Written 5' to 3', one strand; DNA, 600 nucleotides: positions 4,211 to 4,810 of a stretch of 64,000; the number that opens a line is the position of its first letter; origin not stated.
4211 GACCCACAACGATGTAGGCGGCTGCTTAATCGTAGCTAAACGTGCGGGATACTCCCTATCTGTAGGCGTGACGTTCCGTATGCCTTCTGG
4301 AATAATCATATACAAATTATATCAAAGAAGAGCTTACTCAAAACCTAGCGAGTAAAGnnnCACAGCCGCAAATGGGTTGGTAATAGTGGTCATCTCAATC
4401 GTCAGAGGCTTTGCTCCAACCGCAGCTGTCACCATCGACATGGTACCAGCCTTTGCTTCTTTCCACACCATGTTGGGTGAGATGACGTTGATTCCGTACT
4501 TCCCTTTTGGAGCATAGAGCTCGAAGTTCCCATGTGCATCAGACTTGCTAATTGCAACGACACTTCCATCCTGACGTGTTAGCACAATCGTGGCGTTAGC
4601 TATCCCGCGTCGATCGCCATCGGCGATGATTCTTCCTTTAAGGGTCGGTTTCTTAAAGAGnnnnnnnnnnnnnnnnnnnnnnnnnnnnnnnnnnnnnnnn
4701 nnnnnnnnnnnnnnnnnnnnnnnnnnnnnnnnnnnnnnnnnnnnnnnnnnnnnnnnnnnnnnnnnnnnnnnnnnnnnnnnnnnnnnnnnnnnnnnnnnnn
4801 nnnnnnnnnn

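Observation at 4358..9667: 1769-aa giant surface protein with C-terminal multi-TM anchor plus CarbopepD_reg-like domain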

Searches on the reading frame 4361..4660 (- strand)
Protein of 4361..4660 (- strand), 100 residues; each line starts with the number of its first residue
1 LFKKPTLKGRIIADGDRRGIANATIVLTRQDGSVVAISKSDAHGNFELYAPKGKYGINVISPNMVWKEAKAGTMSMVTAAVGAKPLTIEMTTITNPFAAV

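Call 77: search_protein_families(library=pfam, proteins=[window:4361-4660:-], max_evalue=0.1)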
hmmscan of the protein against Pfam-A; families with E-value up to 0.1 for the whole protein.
window:4361-4660:- (100 aa): 7 families
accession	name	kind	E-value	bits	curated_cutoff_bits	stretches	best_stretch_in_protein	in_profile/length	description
PF13620.12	CarboxypepD_reg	-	4.9e-07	30.4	32.3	1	6-64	1-59/82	Carboxypeptidase regulatory-like domain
PF13715.12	CarbopepD_reg_2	-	9.4e-05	22.8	32.2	1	7-59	1-50/88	CarboxypepD_reg-like domain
PF17210.9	SdrD_B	-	0.00011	22.8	29.7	1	13-77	17-83/112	SdrD B-like domain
PF07210.18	DUF1416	-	0.0041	17.4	23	1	5-66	20-79/97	Protein of unknown function (DUF1416)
PF17936.7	Big_6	-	0.014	16.1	27.6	1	19-50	21-52/83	Bacterial Ig domain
PF11974.14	bMG3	-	0.039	14.4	34.9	1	19-78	27-84/103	Bacterial alpha-2-macroglobulin MG3 domain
PF23194.1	NOMO_5th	-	0.092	13.6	27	0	9-64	4-61/89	NOMO fifth transthyretin-like domain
